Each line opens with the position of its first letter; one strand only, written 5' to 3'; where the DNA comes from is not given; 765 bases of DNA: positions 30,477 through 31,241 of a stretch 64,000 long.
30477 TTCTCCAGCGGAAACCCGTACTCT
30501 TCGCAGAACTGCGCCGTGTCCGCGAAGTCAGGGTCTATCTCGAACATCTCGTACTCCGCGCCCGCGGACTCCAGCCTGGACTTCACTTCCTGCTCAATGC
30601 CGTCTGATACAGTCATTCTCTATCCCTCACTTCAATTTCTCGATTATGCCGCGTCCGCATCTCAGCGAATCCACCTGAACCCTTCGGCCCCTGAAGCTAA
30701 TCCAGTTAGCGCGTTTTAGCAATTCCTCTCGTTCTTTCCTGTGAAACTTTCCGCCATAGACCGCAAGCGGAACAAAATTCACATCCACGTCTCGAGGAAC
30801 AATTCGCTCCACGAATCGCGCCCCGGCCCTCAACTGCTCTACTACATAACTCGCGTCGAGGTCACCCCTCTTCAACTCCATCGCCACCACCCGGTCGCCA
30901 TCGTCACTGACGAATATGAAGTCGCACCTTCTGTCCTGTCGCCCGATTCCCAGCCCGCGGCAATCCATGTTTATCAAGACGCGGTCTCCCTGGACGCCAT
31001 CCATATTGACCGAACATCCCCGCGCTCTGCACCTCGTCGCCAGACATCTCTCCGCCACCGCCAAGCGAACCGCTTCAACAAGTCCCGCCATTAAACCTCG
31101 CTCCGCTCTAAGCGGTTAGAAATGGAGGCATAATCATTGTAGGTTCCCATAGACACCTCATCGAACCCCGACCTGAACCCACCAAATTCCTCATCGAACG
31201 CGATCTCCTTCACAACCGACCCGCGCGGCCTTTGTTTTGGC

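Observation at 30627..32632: Translationally coupled ABC-type ATPase and small PD-(D/E)xK-like protein: candidate uncharacterised defence module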

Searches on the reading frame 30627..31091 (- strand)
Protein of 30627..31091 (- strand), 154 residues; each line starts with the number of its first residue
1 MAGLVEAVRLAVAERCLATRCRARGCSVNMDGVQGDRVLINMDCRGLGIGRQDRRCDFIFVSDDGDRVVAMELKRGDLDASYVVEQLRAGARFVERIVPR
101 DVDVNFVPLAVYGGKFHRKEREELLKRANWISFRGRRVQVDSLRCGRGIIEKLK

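Call 3: search_protein_families(library=pfam, proteins=[window:30627-31091:-], max_evalue=0.1)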
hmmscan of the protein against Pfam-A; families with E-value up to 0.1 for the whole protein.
window:30627-31091:- (154 aa): 0 families

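Call 4: search_protein_families(library=padloc, proteins=[window:30627-31091:-], max_evalue=0.1)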
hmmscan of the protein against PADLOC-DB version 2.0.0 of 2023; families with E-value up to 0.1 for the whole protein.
window:30627-31091:- (154 aa): 3 families
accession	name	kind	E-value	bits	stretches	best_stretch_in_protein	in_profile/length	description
PDLC04667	PDC-M47B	-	0.00014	19.8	1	29-97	14-88/158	-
PDLC04668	PDC-M47B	-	0.00044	18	1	52-94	72-116/186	-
PDLC04813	PDC-S02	-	0.045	11.6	1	47-89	56-97/175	-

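Call 5: search_protein_families(library=ncbifam, proteins=[window:30627-31091:-], max_evalue=0.1)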
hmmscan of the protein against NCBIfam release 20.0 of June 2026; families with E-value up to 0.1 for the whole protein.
window:30627-31091:- (154 aa): 0 families

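Call 6: find_homologous_proteins(query=window:30627-31091:-, max_evalue=0.001)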
Query window:30627-31091:- (154 aa): 26 proteins with E <= 0.001 among 204 candidates.
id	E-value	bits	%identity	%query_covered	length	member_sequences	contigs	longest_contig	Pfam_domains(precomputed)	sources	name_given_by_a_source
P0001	3.9e-91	321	96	100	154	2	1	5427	-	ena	-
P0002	1.3e-85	303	90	100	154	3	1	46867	-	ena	-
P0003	1.4e-85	302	90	100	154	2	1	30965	-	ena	-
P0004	1.8e-82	292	86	100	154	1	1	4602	-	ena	-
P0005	3.0e-79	282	83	100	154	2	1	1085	-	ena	-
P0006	1.3e-78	280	83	100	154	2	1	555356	-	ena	-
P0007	2.8e-76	272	83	100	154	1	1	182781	-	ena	-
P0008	4.5e-76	272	80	100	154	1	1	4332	-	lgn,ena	-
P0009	2.3e-75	269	80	99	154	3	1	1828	-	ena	-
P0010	1.6e-73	263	79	100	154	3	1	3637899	-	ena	-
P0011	1.3e-72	260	77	100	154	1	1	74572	-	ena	-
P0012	1.7e-69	250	75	100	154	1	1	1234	-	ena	-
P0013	1.9e-62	227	77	89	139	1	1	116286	-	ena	-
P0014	3.4e-56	207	64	100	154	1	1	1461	-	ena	-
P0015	1.1e-53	199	64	100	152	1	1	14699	-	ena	-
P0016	2.0e-50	188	58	100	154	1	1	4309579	-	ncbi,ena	-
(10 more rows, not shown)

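Call 20: predict_structure(alignment_id=A1)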
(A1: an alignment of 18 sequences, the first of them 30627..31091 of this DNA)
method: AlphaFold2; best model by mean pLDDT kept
length: 154 residues; sequences in the alignment: 18
mean_pLDDT: 93.4   pTM: 0.89
mean pLDDT of the five models: 93.4, 93.2, 93.3, 92.6, 82.8
residues with pLDDT >= 90: 131; 70-90: 21; 50-70: 2; < 50: 0
segments of 3 or more residues with pLDDT < 50: none
pLDDT, mean of each block of 10 residues (from residue 1): 88 96 93 92 94 94 95 92 96 95 94 90 94 96 95 86
secondary structure, 60 per line:
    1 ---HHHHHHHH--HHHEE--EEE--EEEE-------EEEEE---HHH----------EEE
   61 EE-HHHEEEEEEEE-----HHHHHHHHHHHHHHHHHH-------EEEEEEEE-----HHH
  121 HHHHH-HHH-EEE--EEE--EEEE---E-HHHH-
elements in order: H4-11 E21-23 E26-29 E37-41 E58-62 E67-74 H80-97 E105-112 H118-125 E131-133 E136-138 E141-144 H150-153

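Call 24: fold_search(model_id=the predicted structure, library=pdb)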
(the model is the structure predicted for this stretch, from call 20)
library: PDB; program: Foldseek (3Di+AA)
matches with E <= 10: 493; with E <= 0.001: 0
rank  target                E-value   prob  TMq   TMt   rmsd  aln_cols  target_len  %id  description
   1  8z4i_B                3.4e-02  0.66  0.32  0.15   7.2       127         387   12  crystal structure of Cdn1 in complex with cA3 (released 2026-02-04)
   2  2vld_B                4.1e-02  0.96  0.38  0.27   4.7       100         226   17  crystal structure of a repair endonuclease from Pyrococcus abyssi (released 2009-05-19)
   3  3v1z_A                4.7e-02  0.87  0.33  0.20   4.8        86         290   12  Crystal structure of Type IIF restriction endonuclease Bse634I with cognate DNA (released 2012-04-25)
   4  1wtd_A                4.7e-02  0.60  0.33  0.22   7.5       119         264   16  Crystal structure of type II restrcition endonuclease, EcoO109I DNA-free form (released 2004-12-14)
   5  1d02_B                6.8e-02  0.33  0.29  0.24   7.5       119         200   13  CRYSTAL STRUCTURE OF MUNI RESTRICTION ENDONUCLEASE IN COMPLEX WITH COGNATE DNA (released 2000-03-08)
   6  1d02_A                1.1e-01  0.35  0.34  0.28   6.2       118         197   11  CRYSTAL STRUCTURE OF MUNI RESTRICTION ENDONUCLEASE IN COMPLEX WITH COGNATE DNA (released 2000-03-08)
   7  4f0q_D                1.1e-01  0.35  0.28  0.12  11.5       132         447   15  MspJI Restriction Endonuclease - P21 Form (released 2012-08-08)
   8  1knv_B                1.2e-01  0.75  0.41  0.24   6.0       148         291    9  Bse634I restriction endonuclease (released 2002-02-27)
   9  9u49_A                1.3e-01  0.69  0.33  0.15   4.0        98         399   10  crystal structure of Cdn1 in complex with cA4 (released 2026-02-04)
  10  8q3y_A                1.5e-01  0.33  0.31  0.13  10.3       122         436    6  Crystal structure of apo Can2 from Thermoanaerobacter brockii (released 2023-11-22)
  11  6qnz_B                1.8e-01  0.87  0.41  0.12   2.8       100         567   13  Crystal structure of the site-specific DNA nickase N.BspD6I E418A Mutant (released 2020-03-04)
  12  1knv_A                1.8e-01  0.57  0.38  0.22   7.2       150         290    9  Bse634I restriction endonuclease (released 2002-02-27)
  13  3v21_F                2.0e-01  0.51  0.37  0.23   7.2       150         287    9  Crystal structure of Type IIF restriction endonuclease Bse634I with cognate DNA (released 2012-04-25)
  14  2wiz_B                2.0e-01  0.33  0.27  0.33   4.5        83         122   16  Crystal structures of Holliday junction resolvases from Archaeoglobus fulgidus bound to DNA substrate (released 2009-05-26)
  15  9bgj_A                2.4e-01  0.21  0.32  0.18   7.0       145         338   10  SgrAI mutant K242A endonuclease DNA-bound dimer with Mg2+ and intact primary site DNA (released 2025-03-05)
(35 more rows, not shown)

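Call 27: find_related_loci(query=A1, collection=genome_contigs, flank=6000)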
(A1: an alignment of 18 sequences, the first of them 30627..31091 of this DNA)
Query A1 (154 aa) in genome_contigs; peptide patterns used: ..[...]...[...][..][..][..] (x = any residue, [..] = any of these).
63 stretches matched a pattern; 13 encode a relative of the query (tblastn E <= 1e-3); 13 distinct loci.
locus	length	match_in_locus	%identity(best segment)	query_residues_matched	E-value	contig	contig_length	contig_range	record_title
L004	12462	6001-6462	79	1-154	5e-77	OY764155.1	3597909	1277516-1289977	MAG: Dehalococcoidia bacterium isolate 8f8fc053-1767-4988-ba26-2aa978362f9c genome assembly, chromosome: 1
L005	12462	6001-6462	58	1-154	1e-55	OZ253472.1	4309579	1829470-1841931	MAG: Dehalococcoidia bacterium isolate 530a8394-237e-405c-b316-5e5b388c5070 genome assembly, chromosome: 1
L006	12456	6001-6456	46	3-154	2e-46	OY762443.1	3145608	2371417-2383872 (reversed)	MAG: Dehalococcoidia bacterium isolate e17dd254-e2e4-46ca-aa76-34ed56c1cae1 genome assembly, chromosome: 1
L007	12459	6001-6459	48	2-154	2e-46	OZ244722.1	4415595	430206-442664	MAG: Dehalococcoidia bacterium isolate b077b08e-e145-448e-a96a-cce4e44968b6 genome assembly, chromosome: 1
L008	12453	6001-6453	57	1-154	3e-45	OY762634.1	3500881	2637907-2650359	MAG: Dehalococcoidia bacterium isolate 5218cef7-9544-4829-ade7-f4022e2b34b8 genome assembly, chromosome: 1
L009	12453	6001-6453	54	1-154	5e-42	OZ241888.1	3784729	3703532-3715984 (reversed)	MAG: Dehalococcoidia bacterium isolate 46affbec-5afd-4908-a2aa-6a71a6f589da genome assembly, chromosome: 1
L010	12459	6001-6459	45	2-154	4e-42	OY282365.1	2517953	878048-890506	MAG: uncultured Dehalococcoidia bacterium isolate fd47c038-abb2-4c05-9cdb-6b11942eec52 genome assembly, chromosome: 1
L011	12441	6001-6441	49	1-146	4e-41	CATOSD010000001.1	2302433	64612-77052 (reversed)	MAG: uncultured Dehalococcoidia bacterium isolate 4f5989e1-1bb7-4cc9-858f-0bb28372e22c genome assembly, contig: contig_1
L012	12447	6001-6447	42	1-145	2e-35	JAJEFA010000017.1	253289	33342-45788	MAG: Candidatus Binatia bacterium isolate p16x34bins.64 k141_907319, whole genome shotgun sequence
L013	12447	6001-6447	45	1-153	9e-31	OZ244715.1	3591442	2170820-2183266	MAG: Dehalococcoidia bacterium isolate 2a03d168-6b0a-4ce5-99cd-548ba5eaeb18 genome assembly, chromosome: 1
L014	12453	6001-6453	42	1-153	6e-29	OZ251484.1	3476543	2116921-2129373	MAG: Dehalococcoidia bacterium isolate ef173376-b59c-4e26-81a4-37713676cc5d genome assembly, chromosome: 1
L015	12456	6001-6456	35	1-154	6e-25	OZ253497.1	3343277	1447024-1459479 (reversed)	MAG: Dehalococcoidia bacterium isolate 26888d32-e7c5-4b4d-ad7e-377fcaf888ab genome assembly, chromosome: 1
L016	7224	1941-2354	36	1-137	9e-25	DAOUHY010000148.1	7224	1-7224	MAG TPA_asm: Caldilineaceae bacterium isolate S2_120 k129_13091, whole genome shotgun sequence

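Call 34: search_dna_similar(query=window:30627-31091:-, collection=plasmids, mode=protein, max_rows=25, max_evalue=0.01)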
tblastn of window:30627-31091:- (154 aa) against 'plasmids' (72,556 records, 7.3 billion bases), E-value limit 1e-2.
No match.

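Call 36: search_protein_representatives(alignment_id=A1)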
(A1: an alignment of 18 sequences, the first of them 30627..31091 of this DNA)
Query: 18 sequences, 154 profile positions. Proteins with E-value up to 0.001 (for the whole library): 1292; up to 1e-10: 798; up to 1e-30: 169. The best 150 are listed.
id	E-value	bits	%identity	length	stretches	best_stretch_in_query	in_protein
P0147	4.8e-55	201.6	-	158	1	1-153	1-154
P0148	4.0e-53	195.4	-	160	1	1-154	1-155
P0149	2.4e-52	192.8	-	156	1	3-152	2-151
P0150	4.6e-51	188.7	-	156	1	1-154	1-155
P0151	4.3e-50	185.5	-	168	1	1-153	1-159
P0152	8.1e-50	184.6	-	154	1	1-154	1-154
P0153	4.6e-49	182.2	-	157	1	1-153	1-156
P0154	6.2e-49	181.8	-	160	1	1-153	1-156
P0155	1.8e-48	180.2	-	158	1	1-153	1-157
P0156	7.1e-48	178.3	-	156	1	1-154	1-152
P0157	2.2e-47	176.8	-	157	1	4-154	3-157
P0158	3.6e-46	172.8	-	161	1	1-154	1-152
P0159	2.5e-45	170.1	-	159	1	1-154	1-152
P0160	4.5e-45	169.2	-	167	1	1-154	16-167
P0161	8.4e-45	168.3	-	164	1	1-153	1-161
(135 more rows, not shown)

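Call 41: search_protein_families(library=padloc, alignment_id=A3, max_evalue=0.01)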
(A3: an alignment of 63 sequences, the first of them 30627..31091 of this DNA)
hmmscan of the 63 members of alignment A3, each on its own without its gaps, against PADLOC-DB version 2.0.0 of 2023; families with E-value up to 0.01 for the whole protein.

A. member 1, window:30627-31091:- (154 aa): 2 families
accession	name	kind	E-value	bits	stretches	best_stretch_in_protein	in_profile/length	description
PDLC04667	PDC-M47B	-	0.00014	19.8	1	29-97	14-88/158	-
PDLC04668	PDC-M47B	-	0.00044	18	1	52-94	72-116/186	-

B. families by the number of members that match (of 63 scanned): 10 families
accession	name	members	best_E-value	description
PDLC04668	PDC-M47B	35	1.7e-07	-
PDLC04667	PDC-M47B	12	2.1e-06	-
PDLC04665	PDC-M47B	12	9.9e-06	-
PDLC04666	PDC-M47B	3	2.4e-05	-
PDLC04669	PDC-M47B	2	1.9e-05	-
PDLC04037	PD-T4-4_B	1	0.0015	-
PDLC00310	PtuA1|PtuA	1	0.0019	AAA ATPase domain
PDLC03569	REase_II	1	0.0033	Type II restriction enzyme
PDLC01773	Cas4c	1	0.004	-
PDLC05014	PDC-S41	1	0.0059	-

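Call 43: list_cluster_members(proteins=[P0016, P0034, P0029, P0124, P0101, P0138, P0126, P0133, P0093, P0032])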
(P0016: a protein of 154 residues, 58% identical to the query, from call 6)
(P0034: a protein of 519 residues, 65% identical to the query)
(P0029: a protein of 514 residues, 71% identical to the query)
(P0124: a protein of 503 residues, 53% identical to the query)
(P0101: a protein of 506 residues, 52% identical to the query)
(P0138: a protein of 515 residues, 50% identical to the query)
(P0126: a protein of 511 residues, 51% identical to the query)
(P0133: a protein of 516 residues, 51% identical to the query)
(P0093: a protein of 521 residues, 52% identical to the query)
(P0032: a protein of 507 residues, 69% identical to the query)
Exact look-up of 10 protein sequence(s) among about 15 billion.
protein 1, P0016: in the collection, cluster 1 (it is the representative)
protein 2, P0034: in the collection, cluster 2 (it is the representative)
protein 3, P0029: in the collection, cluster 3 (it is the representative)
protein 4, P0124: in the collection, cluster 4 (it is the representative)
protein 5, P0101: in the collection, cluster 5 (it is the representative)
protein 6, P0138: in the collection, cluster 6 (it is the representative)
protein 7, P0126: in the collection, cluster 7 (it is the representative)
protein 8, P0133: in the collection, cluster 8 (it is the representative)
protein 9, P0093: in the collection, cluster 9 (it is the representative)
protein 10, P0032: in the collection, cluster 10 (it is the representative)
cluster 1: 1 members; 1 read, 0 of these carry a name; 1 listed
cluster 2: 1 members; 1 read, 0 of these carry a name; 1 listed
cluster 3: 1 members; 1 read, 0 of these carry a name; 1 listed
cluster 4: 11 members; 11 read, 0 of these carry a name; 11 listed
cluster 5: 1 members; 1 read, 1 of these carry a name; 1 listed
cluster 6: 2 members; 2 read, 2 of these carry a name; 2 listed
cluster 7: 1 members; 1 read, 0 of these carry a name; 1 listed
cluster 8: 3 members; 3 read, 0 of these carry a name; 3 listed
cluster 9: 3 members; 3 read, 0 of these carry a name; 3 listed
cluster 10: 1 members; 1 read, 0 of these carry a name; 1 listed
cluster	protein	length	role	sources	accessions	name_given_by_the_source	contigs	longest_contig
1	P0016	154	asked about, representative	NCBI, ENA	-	-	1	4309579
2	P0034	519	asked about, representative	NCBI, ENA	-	-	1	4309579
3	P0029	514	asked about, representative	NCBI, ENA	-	-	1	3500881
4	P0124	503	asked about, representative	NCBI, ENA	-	-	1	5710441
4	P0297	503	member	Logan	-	-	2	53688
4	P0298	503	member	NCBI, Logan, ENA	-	-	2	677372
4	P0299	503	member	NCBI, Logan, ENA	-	-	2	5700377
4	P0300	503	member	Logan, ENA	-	-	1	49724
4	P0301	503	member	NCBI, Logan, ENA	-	-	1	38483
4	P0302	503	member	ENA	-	-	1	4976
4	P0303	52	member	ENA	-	-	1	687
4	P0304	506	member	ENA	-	-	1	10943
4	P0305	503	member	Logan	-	-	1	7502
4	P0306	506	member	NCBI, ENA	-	-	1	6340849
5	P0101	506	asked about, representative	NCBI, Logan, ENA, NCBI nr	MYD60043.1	MAG: AAA family ATPase [Gemmatimonadetes bacterium] | AAA family ATPase [Gemmatimonadota bacterium]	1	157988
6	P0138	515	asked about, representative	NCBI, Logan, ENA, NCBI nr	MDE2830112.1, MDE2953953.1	MAG: AAA family ATPase [Gemmatimonadota bacterium] | AAA family ATPase [Gemmatimonadota bacterium]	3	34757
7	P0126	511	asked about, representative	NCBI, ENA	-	-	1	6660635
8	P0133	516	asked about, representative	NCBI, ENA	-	-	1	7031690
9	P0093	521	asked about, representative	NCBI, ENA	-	-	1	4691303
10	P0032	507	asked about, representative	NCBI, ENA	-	-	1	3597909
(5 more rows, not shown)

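Call 68: search_protein_families(library=pfam, proteins=[L004:2285-3571:+, L004:3575-4345:+, L004:6462-6800:+, L006:1195-3585:+, L007:6548-8122:+, L009:2263-4041:+, L009:4130-4471:+, L010:1210-4317:+, L011:2820-3545:+, L011:6548-7474:+], max_evalue=0.001)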
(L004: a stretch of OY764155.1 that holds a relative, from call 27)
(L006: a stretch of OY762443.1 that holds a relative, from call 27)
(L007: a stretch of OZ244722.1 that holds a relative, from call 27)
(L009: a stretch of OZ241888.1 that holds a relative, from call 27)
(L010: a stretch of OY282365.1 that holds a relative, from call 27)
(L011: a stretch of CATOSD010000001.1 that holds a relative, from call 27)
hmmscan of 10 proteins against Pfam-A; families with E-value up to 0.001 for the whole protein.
L004:2285-3571:+ (428 aa): 2 families
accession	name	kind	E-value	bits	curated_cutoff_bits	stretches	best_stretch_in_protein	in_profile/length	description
PF01555.25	N6_N4_Mtase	-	2.6e-12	47.6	26.7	2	111-141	184-214/221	DNA methylase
PF01170.24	UPF0020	-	0.00024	21.3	22.3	0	111-134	31-54/197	RMKL-like, methyltransferase domain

L004:3575-4345:+ (256 aa): 1 family
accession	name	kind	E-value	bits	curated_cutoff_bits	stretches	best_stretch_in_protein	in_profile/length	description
PF09520.16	RE_TdeIII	-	9.2e-46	156.9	27.2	1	4-249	3-241/242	Type II restriction endonuclease, TdeIII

L004:6462-6800:+ (112 aa): 2 families
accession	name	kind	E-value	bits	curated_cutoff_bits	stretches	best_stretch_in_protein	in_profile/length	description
PF01381.28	HTH_3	-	9.7e-08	32.4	23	1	46-88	9-51/55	Helix-turn-helix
PF13560.12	HTH_31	-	0.00065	20.4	27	1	46-89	14-58/64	Helix-turn-helix domain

L006:1195-3585:+ (796 aa): 6 families
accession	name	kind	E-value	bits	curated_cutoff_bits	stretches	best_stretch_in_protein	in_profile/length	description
PF00122.25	E1-E2_ATPase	-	3.2e-58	196.7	28.1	1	257-437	2-180/181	E1-E2 ATPase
PF00702.32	Hydrolase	-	2.3e-36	126.4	26.4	1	456-671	3-191/191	haloacid dehalogenase-like hydrolase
PF00403.32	HMA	-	2.5e-16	60.3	24.8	1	42-101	2-61/62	Heavy-metal-associated domain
PF08282.18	Hydrolase_3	-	1e-07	32.4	20.9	1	647-703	199-255/255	haloacid dehalogenase-like hydrolase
PF12710.13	HAD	-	2.2e-07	31.9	27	1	588-667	84-188/189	haloacid dehalogenase-like hydrolase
PF19803.4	DUF6286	-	7.2e-05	23.7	35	1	45-99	33-87/108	Family of unknown function (DUF6286)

L007:6548-8122:+ (524 aa): 1 family
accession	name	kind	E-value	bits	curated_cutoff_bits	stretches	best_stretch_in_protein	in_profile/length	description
PF02638.21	GHL10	-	5.8e-10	39.2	27.9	1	29-195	20-165/311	Glycosyl hydrolase-like 10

L009:2263-4041:+ (592 aa): 1 family
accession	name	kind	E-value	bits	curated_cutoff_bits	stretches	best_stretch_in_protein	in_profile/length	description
PF10592.14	AIPR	-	6.4e-36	125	25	1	265-519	1-277/308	AIPR protein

L009:4130-4471:+ (113 aa): 1 family
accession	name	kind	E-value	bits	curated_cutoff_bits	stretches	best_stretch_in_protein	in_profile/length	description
PF01381.28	HTH_3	-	1.3e-08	35.1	23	1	39-79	9-49/55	Helix-turn-helix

L010:1210-4317:+ (1035 aa): 5 families
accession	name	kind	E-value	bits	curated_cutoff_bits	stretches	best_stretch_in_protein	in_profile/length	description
PF07669.17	Eco57I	-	4.3e-32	112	25.3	1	487-710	2-171/171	Eco57I restriction-modification methylase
PF12950.13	TaqI_C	-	2e-11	44.6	26.5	1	824-975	1-118/118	TaqI-like C-terminal specificity domain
PF20473.4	MmeI_Mtase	-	1.8e-09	37.6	27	1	432-508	14-85/259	MmeI, DNA-methyltransferase domain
PF02384.22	N6_Mtase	-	2.1e-08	34.3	20.4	0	613-726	123-234/311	N-6 DNA Methylase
PF01170.24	UPF0020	-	0.00082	19.6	22.3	0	432-501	23-92/197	RMKL-like, methyltransferase domain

L011:2820-3545:+ (241 aa): 3 families
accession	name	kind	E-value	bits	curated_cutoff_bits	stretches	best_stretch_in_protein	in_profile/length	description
PF00702.32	Hydrolase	-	2.1e-15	58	26.4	1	13-204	1-191/191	haloacid dehalogenase-like hydrolase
PF13419.12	HAD_2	-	2.2e-08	34.9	23.8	1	108-208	76-176/178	Haloacid dehalogenase-like hydrolase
PF13242.12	Hydrolase_like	-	1.3e-06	28.6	22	1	167-234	4-75/75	HAD-hyrolase-like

L011:6548-7474:+ (308 aa): 1 family
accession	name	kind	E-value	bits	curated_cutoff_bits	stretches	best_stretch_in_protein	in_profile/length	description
PF00296.26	Bac_luciferase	-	1.7e-56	192.3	27.9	1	23-254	26-252/314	Luciferase-like monooxygenase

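Call 69: search_protein_families(library=pfam, proteins=[L012:2250-3323:+, L012:3310-4473:+, L013:3745-4185:+, L013:6554-8614:+, L014:1663-4281:+, L014:6543-9317:+, L015:1600-4395:+, L015:6469-9321:+, L015:9552-11612:+], max_evalue=0.001)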
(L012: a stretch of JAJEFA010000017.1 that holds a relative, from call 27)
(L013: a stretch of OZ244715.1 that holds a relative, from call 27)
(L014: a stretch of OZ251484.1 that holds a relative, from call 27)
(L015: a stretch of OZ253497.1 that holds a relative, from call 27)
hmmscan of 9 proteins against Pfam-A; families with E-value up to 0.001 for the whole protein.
L012:2250-3323:+ (357 aa): 1 family
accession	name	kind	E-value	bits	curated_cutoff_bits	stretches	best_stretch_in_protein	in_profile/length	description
PF00296.26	Bac_luciferase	-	8.9e-39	134.1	27.9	1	18-331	30-312/314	Luciferase-like monooxygenase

L012:3310-4473:+ (387 aa): 2 families
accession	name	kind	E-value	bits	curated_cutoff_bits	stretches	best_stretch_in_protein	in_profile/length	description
PF13458.12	Peripla_BP_6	-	1.7e-41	143.5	31.7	1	12-364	1-341/343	Periplasmic binding protein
PF13433.12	Peripla_BP_5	-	2.3e-14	53.7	27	1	13-373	1-349/363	Periplasmic binding protein domain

L013:3745-4185:+ (146 aa): 0 families

L013:6554-8614:+ (686 aa): 2 families
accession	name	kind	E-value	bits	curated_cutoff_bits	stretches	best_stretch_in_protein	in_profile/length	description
PF00920.27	ILVD_EDD_N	-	2e-66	224.8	27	1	103-411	13-316/316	Dihydroxy-acid/6-phosphogluconate dehydratase N-terminal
PF24877.1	ILV_EDD_C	-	1.7e-39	135.7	27.7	1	459-602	20-155/191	Dihydroxy-acid/6-phosphogluconate dehydratase C-terminal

L014:1663-4281:+ (872 aa): 1 family
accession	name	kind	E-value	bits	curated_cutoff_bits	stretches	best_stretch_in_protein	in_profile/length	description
PF01555.25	N6_N4_Mtase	-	6.8e-26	92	26.7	1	149-455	1-214/221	DNA methylase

L014:6543-9317:+ (924 aa): 1 family
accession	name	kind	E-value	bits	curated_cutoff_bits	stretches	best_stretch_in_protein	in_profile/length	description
PF04851.21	ResIII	-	4.2e-09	37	22.5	1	108-282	8-139/164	Type III restriction enzyme, res subunit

L015:1600-4395:+ (931 aa): 1 family
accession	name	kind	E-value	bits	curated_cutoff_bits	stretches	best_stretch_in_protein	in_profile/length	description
PF01555.25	N6_N4_Mtase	-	1.2e-28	101.1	26.7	1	151-477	1-219/221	DNA methylase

L015:6469-9321:+ (950 aa): 1 family
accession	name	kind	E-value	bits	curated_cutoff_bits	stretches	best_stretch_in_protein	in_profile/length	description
PF04851.21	ResIII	-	5.8e-09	36.5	22.5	1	108-281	8-138/164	Type III restriction enzyme, res subunit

L015:9552-11612:+ (686 aa): 2 families
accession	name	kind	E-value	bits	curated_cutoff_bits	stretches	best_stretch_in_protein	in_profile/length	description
PF00920.27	ILVD_EDD_N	-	3.3e-66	224.1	27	1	103-411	13-316/316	Dihydroxy-acid/6-phosphogluconate dehydratase N-terminal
PF24877.1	ILV_EDD_C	-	1.9e-39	135.5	27.7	1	458-602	19-155/191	Dihydroxy-acid/6-phosphogluconate dehydratase C-terminal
